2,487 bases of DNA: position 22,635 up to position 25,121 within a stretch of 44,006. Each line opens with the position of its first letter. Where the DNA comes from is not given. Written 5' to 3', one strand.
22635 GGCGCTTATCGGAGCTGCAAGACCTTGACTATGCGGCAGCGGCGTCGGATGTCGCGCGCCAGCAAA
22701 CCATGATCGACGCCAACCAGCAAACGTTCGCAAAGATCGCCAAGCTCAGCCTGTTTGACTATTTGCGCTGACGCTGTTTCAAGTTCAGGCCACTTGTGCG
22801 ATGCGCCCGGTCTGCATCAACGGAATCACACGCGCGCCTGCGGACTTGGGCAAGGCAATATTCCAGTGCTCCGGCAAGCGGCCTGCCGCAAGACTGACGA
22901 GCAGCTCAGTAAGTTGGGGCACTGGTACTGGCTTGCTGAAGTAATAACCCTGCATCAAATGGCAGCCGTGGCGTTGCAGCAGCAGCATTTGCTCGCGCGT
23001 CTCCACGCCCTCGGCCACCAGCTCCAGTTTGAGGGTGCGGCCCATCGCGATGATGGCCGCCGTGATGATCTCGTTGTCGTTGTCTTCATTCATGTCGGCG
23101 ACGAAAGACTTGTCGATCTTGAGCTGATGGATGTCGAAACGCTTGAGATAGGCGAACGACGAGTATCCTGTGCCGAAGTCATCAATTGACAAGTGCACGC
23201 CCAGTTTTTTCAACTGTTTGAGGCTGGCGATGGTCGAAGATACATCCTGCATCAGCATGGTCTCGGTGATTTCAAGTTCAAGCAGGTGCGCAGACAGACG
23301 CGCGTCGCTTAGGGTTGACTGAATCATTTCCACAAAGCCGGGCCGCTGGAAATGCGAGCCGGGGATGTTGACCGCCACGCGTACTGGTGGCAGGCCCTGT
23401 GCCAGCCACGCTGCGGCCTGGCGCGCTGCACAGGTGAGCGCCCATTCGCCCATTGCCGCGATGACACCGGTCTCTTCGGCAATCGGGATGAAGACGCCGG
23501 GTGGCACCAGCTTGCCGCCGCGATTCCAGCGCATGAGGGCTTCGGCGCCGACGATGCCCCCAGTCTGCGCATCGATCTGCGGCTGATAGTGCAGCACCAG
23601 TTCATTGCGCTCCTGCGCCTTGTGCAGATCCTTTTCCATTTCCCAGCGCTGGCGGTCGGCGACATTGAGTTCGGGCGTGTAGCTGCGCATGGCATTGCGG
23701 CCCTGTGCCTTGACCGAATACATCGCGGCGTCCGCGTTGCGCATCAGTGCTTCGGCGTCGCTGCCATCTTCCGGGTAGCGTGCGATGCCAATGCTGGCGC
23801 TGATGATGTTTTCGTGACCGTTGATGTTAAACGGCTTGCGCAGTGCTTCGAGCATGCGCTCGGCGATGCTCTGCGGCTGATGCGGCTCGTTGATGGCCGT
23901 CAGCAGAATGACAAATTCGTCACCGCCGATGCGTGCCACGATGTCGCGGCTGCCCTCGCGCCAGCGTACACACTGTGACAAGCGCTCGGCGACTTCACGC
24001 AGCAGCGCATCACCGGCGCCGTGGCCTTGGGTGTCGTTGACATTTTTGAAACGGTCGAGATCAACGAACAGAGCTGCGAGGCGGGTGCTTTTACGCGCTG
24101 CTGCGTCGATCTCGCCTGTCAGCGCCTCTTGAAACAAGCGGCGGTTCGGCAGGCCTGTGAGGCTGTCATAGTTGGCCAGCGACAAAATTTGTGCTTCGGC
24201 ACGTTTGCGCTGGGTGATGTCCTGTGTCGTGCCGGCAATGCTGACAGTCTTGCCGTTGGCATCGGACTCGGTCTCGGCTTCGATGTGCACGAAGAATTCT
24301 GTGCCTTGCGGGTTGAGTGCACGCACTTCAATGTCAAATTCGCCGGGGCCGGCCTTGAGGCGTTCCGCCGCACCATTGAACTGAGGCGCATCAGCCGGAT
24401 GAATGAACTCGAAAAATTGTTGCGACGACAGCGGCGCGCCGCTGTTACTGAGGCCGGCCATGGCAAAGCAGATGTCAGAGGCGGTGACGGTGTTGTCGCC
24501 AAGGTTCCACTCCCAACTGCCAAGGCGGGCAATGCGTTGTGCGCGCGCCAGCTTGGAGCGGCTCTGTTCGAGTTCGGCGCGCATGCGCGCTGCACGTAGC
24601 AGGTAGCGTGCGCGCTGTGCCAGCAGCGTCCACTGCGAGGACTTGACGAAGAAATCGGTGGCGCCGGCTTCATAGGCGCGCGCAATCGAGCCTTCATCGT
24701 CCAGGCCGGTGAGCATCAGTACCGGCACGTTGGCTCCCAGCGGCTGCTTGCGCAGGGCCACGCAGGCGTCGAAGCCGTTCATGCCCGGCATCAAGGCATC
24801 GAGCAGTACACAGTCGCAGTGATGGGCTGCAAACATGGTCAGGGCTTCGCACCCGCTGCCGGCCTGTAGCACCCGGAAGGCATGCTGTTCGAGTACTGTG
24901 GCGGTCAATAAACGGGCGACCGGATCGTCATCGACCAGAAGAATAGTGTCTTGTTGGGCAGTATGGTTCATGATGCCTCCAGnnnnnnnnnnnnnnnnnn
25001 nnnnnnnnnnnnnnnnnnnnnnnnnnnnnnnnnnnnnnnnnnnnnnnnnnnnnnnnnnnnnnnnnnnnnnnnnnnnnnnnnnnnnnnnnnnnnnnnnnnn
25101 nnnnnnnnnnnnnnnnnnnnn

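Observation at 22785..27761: Three-gene cassette: pseudo-receiver -> sensor-less hybrid kinase -> REC-PAS-GGDEF-EAL, abutting the flagellar operon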

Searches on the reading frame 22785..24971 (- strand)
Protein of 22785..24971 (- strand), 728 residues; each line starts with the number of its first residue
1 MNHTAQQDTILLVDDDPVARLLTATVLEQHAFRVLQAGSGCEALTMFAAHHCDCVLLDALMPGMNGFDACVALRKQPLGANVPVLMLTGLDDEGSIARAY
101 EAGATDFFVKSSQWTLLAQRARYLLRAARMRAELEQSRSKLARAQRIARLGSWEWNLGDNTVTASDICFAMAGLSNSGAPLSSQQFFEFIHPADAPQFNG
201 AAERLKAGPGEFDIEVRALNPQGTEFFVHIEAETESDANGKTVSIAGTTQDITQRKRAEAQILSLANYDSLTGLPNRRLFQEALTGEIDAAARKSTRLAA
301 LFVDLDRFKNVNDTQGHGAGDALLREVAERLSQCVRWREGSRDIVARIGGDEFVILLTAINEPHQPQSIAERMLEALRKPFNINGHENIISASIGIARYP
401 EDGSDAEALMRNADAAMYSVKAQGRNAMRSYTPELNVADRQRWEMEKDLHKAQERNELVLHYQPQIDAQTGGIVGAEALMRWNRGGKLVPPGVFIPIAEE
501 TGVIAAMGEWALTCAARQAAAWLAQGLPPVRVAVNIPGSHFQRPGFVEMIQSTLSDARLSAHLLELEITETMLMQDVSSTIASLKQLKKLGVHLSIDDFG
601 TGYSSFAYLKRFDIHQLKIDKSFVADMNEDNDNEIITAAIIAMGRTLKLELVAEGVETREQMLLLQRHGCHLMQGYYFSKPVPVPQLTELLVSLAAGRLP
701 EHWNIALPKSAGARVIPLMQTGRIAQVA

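Call 3: search_protein_families(library=pfam, proteins=[window:22785-24971:-], max_evalue=0.01)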
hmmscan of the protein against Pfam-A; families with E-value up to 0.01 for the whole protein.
window:22785-24971:- (728 aa): 5 families
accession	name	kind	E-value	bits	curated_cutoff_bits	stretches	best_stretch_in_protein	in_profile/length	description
PF00563.25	EAL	-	2.7e-71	240.1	31.3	1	447-681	2-236/236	EAL domain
PF00990.26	GGDEF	-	3.8e-52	176.7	23.8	1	266-426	1-160/161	Diguanylate cyclase, GGDEF domain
PF00072.30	Response_reg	-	1.5e-24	86.8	30.2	1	10-120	1-109/111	Response regulator receiver domain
PF08447.18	PAS_3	-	1.7e-08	35.1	25.6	1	162-248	2-88/89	PAS fold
PF13426.13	PAS_9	-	0.00017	22.2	27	1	184-254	34-103/103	PAS domain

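Call 5: search_protein_families(library=ncbifam, proteins=[window:22785-24971:-], max_evalue=0.001)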
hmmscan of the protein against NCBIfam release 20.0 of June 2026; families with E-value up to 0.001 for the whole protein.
window:22785-24971:- (728 aa): 118 families (the best 25 are shown)
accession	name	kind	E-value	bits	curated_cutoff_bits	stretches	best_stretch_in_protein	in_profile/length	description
NF045675.1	PhdiestaseDibA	equivalog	9.8e-139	463.5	980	1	237-687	174-621/623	phosphodiesterase DibA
NF007474.0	PRK10060.1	equivalog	8.4e-114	381.1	782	1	212-689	183-652/663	cyclic di-GMP phosphodiesterase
NF053781.1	cdiGMPphdstlr2612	equivalog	3.7e-107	359.5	1600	2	261-692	835-1266/1268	Tlr1612 family c-di-GMP phosphodiesterase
NF052458.1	PhdiestGepA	equivalog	7.5e-103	345.3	1200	1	266-685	425-835/840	phosphodiesterase GepA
NF008467.0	PRK11359.1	equivalog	1.4e-99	334.2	857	1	255-693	365-794/800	oxygen-sensing cyclic-di-GMP phosphodiesterase DosP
NF007298.0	PRK09776.1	equivalog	4.8e-86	289.6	1135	2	265-688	683-1103/1111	diguanylate cyclase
NF008807.1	PRK11829.1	equivalog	1.1e-81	274.9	733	1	249-684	227-655/670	biofilm formation regulator HmsP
NF007135.0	PRK09581.1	equivalog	3.5e-67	227.2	474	2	261-428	287-452/457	PleD family two-component system response regulator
NF007423.1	PRK09966.1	equivalog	8.8e-52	176.3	325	1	256-421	229-390/390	diguanylate cyclase DgcN/YfiN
NF052596.1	RR_EAL_PvrR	equivalog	5.7e-51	173.4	580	2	441-692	139-390/398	response regulator cyclic di-GMP phosphodiesterase PvrR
NF007839.0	PRK10551.1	equivalog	6.6e-50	170.1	461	1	442-691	261-510/518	cyclic di-GMP phosphodiesterase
NF045673.1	c-di-GMPRcptLapD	equivalog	7.7e-45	153.3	1020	1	264-683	234-646/647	cyclic di-GMP receptor LapD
TIGR00254.1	GGDEF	domain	1.6e-42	145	37.4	1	265-429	4-165/168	diguanylate cyclase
NF008281.1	PRK11059.1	equivalog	4.8e-38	130.8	663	1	253-684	208-632/633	RNase E specificity factor CsrD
NF038266.1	diguan_SiaD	equivalog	3.3e-37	128.2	290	1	260-427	88-251/252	biofilm regulation diguanylate cyclase SiaD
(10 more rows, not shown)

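Call 33: search_solved_structures(query=window:22785-24971:-, max_evalue=1e-20)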
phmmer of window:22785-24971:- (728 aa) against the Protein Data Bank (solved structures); distinct sequences matched with E-value up to 1e-20: 58.
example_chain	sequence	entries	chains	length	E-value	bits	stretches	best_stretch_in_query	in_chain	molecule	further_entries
5m3c_A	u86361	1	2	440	4.9e-113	382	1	267-685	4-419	Diguanylate cyclase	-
4rnh_A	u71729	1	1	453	1.1e-107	364.2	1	265-690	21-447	Motility regulator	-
4rnf_A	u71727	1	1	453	2.8e-106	359.6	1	265-690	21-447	Motility regulator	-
9cmf_A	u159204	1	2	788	7.5e-67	229.3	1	254-688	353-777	Oxygen sensor protein DosP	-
9clo_A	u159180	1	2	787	7.8e-67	229.3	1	254-688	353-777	Oxygen sensor protein DosP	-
9bgv_A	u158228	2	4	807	7.9e-67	229.3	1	254-688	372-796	Oxygen sensor protein DosP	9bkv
9cdr_A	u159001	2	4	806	8.2e-67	229.2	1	254-688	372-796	Oxygen sensor protein DosP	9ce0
5m1t_A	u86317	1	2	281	1.2e-65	225.3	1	435-688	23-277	MucR Phosphodiesterase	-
8arv_A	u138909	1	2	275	1.5e-65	225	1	439-691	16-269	Bifunctional diguanylate cyclase/phosphodiesterase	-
4rni_A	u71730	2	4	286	6.6e-62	213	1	429-690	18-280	Motility regulator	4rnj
5xgb_A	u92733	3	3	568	1.3e-61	212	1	248-684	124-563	Uncharacterized protein | Uncharacterized protein PA0861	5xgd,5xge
2r6o_A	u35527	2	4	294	8.5e-53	182.9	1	439-704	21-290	Putative diguanylate cyclase/phosphodiesterase (GGDEF & EAL domains) | PUTATIVE DIGUANYLATE CYCLASE/PHOSPHODIESTERASE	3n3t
4hu3_A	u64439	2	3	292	6.8e-52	179.9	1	427-688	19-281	Oxygen sensor protein DosP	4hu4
4hjf_A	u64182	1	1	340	6.8e-50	173.3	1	400-692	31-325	GGDEF family protein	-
5yrp_A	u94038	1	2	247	4.2e-49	170.7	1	456-700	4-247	Sensory box/response regulator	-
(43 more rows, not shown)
